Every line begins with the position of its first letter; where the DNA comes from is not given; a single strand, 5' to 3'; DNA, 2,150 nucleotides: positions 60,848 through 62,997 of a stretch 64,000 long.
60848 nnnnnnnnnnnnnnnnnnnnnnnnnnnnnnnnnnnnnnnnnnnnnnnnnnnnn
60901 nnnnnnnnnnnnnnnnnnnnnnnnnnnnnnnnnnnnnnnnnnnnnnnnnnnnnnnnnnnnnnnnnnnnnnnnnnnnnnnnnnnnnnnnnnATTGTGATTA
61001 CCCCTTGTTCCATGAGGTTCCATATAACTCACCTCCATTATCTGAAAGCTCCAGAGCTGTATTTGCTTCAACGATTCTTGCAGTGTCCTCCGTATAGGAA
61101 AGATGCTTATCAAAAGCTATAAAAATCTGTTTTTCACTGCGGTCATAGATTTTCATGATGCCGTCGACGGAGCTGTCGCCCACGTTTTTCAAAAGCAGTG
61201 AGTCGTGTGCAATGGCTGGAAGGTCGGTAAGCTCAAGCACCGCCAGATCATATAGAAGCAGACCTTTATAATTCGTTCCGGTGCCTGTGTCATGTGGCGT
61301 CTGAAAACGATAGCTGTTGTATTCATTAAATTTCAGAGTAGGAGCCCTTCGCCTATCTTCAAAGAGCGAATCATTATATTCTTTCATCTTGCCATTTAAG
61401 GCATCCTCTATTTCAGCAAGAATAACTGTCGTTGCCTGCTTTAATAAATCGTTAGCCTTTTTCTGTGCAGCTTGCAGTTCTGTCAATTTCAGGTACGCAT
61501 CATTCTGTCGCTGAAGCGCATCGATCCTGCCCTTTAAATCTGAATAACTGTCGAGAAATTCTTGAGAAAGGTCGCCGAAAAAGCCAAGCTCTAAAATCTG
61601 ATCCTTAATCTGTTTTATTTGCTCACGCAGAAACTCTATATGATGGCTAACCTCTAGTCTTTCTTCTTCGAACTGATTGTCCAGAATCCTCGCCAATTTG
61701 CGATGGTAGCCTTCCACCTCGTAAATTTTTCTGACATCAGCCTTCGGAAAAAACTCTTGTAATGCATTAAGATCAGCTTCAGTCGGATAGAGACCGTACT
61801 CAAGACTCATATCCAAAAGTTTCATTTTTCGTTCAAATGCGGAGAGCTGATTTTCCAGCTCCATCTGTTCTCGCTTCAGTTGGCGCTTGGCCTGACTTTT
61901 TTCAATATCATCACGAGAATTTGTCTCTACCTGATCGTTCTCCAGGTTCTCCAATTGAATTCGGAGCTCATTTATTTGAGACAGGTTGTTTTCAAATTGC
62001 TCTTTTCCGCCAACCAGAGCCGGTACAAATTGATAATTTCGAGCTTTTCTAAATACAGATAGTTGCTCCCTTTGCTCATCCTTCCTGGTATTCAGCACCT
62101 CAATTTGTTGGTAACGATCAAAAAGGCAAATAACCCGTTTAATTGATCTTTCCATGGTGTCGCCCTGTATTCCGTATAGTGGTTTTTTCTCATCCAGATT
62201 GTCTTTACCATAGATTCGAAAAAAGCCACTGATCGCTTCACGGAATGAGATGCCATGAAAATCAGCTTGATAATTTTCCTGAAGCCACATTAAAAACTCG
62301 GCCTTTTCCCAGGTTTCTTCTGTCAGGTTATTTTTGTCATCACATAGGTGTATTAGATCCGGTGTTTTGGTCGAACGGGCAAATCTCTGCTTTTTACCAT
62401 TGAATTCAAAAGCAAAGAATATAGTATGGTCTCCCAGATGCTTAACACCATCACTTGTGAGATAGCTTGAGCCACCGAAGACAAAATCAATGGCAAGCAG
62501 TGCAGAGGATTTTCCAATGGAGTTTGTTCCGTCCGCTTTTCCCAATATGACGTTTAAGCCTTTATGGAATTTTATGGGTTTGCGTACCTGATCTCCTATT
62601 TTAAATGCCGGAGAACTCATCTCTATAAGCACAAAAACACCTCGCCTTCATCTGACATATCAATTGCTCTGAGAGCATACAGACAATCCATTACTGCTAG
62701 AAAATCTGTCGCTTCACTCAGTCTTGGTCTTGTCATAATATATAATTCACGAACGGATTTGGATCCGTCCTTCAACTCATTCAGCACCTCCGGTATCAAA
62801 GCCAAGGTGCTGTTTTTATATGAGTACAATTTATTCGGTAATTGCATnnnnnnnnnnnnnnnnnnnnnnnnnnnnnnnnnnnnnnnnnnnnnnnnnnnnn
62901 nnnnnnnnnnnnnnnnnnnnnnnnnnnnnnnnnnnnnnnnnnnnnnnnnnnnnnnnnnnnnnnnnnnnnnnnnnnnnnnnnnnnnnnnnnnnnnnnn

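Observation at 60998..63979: Three-gene ABC-3C-like conflict cassette (zinc-knuckle effector, 74-aa middle component, DUF2326-type coiled-coil ABC ATPase)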

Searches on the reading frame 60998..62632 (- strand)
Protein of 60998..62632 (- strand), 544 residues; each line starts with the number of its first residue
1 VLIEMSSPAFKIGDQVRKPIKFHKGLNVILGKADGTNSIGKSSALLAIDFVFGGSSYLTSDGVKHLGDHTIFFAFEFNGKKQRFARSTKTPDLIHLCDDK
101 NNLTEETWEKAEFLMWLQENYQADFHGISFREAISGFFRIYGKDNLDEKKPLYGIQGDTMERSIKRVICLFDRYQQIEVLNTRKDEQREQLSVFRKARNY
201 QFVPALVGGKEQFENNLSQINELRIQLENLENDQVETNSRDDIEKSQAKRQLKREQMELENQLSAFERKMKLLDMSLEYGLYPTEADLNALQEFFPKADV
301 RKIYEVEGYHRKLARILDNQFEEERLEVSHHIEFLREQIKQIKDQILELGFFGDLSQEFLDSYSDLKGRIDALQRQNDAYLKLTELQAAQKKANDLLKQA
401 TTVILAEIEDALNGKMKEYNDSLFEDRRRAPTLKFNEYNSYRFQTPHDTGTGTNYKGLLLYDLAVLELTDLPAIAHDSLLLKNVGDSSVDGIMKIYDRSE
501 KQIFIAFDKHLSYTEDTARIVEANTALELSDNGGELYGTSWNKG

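Call 3: search_protein_families(library=pfam, proteins=[window:60998-62632:-], max_evalue=0.1)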
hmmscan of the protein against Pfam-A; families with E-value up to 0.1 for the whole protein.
window:60998-62632:- (544 aa): 4 families
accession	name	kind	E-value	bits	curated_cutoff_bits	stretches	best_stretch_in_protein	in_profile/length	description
PF10088.15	DUF2326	-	1.6e-16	60.7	28.7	1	427-540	9-140/141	Uncharacterised protein conserved in bacteria (DUF2326)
PF13476.12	AAA_23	-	1.2e-06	29.7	27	1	19-265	14-195/201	AAA domain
PF13304.12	AAA_21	-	0.029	14.9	27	0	35-80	6-54/304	AAA domain, putative AbiEii toxin, Type IV TA system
PF02463.25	SMC_N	-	0.053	13.4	40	1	10-57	10-53/220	RecF/RecN/SMC N terminal domain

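Call 4: search_protein_families(library=ncbifam, proteins=[window:60998-62632:-], max_evalue=0.1)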
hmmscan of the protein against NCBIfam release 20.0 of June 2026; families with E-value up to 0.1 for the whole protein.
window:60998-62632:- (544 aa): 1 family
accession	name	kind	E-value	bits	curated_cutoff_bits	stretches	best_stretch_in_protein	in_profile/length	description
TIGR00763.1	lon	equivalog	0.012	14.1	608.05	1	178-375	72-267/795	endopeptidase La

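Call 5: search_protein_families(library=padloc, proteins=[window:60998-62632:-], max_evalue=0.1)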
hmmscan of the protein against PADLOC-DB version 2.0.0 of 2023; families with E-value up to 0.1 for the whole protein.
window:60998-62632:- (544 aa): 4 families
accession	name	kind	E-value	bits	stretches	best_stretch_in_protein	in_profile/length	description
PDLC04774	PDC-M68B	-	8.3e-11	39.2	1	18-486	13-518/581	-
PDLC03863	LmuB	-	5.4e-09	33.3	1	13-105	12-107/610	-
PDLC03859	LmuB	-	7.5e-09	33.3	1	18-455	17-517/611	-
PDLC02980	AriA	-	0.091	10.7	0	35-80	6-54/304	-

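Call 24: search_solved_structures(query=window:60998-62632:-, max_evalue=1)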
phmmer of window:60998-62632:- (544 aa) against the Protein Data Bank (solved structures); distinct sequences matched with E-value up to 1: 1.
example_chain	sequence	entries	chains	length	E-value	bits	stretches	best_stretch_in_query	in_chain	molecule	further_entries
4y66_B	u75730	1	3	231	0.2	13.5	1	216-296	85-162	Putative tbpip family protein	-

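Call 38: find_homologous_proteins(query=window:60998-62632:-, max_evalue=0.001)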
Query window:60998-62632:- (544 aa): 882 proteins with E <= 0.001 among 8000 candidates; the best 120 are listed.
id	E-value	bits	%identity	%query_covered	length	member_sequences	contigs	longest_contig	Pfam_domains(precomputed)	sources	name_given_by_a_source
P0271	0.0e+0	1203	99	100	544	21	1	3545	PF10088.16,PF13476.13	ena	-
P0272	3.9e-270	915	74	100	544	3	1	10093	PF10088.16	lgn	-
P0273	1.9e-267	906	74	100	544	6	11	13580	PF10088.16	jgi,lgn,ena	-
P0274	3.4e-253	859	70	100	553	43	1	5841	PF10088.16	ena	-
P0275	2.9e-219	747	61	100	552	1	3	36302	PF10088.16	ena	-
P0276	4.0e-219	747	62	100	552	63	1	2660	PF10088.16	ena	-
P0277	6.9e-219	746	61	100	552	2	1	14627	PF10088.16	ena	-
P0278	9.2e-219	745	61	100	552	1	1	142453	PF10088.16,PF13175.13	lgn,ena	-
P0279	6.8e-218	743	60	100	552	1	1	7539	PF10088.16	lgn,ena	-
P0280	7.4e-218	742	60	100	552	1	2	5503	PF10088.16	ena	-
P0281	9.7e-218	742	61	100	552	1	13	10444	PF10088.16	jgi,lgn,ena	-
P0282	9.8e-218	742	60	100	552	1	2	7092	PF10088.16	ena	-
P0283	9.9e-218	742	61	100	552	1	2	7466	PF10088.16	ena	-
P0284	1.2e-217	742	61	100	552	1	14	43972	PF10088.16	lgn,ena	-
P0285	1.2e-217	742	61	100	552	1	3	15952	PF10088.16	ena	-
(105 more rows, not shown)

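Call 43: search_solved_structures(query=A3, max_evalue=10, show_alignments=0)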
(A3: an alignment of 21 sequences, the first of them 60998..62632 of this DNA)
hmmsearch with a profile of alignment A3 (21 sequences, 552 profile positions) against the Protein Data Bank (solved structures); distinct sequences matched with E-value up to 10: 7.
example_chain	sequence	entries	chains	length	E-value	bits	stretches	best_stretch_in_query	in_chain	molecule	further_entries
5zuv_A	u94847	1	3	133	0.054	15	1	299-386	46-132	Spike glycoprotein,Spike glycoprotein,inhibitor EK1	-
9tlt_A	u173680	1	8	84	0.36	12.3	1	320-380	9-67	Sc-apCC-2-KLHL20-4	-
1ks0_A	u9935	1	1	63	0.76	11.2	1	72-105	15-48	Matrix Metalloproteinase 2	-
6prh_A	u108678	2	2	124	1.2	10.6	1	311-412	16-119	RicA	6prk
2mi7_A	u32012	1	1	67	1.3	10.5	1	331-373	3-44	de novo protein a3Y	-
2pih_A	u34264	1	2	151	1.3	10.5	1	311-412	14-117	Protein ymcA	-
8ek4_A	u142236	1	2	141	2.6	9.5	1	306-429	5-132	Ice-binding protein TIP-99a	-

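Call 63: search_protein_families(library=phrogs, proteins=[window:60998-62632:-], max_evalue=0.001)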
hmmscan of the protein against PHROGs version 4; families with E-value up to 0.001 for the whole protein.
window:60998-62632:- (544 aa): 1 family
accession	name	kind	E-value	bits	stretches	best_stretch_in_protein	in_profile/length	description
phrog_5467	-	unknown function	7.1e-165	551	1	1-544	1-548/552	-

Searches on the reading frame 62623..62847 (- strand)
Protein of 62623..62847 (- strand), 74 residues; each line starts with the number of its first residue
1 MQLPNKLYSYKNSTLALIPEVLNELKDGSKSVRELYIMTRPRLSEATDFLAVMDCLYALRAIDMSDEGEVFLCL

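Call 3: search_protein_families(library=pfam, proteins=[window:62623-62847:-], max_evalue=0.1)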
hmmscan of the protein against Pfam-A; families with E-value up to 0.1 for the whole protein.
window:62623-62847:- (74 aa): 2 families
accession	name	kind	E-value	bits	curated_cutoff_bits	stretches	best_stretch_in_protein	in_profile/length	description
PF20292.4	MC7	-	5.5e-24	84.4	27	1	3-70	1-68/69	ABC-three component (ABC-3C) system Middle Component 7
PF20293.4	MC6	-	0.00077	19.8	27.2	1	8-73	6-76/76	ABC-three component (ABC-3C) system Middle Component 6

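Call 4: search_protein_families(library=ncbifam, proteins=[window:62623-62847:-], max_evalue=0.1)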
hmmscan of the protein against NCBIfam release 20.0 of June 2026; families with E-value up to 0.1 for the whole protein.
window:62623-62847:- (74 aa): 1 family
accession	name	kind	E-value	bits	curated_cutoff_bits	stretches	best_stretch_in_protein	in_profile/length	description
NF047464.1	FibnectbindLIC11051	equivalog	0.067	11.6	1000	1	9-60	610-656/685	LIC_11051 family fibronectin-binding protein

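Call 5: search_protein_families(library=padloc, proteins=[window:62623-62847:-], max_evalue=0.1)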
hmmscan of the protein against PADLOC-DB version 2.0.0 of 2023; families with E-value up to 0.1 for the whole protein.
window:62623-62847:- (74 aa): 0 families

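Call 63: search_protein_families(library=phrogs, proteins=[window:62623-62847:-], max_evalue=0.001)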
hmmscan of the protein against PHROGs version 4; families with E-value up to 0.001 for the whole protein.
window:62623-62847:- (74 aa): 1 family
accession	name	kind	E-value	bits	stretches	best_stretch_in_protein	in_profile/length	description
phrog_6259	-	unknown function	2e-31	108.7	1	1-74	1-74/74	-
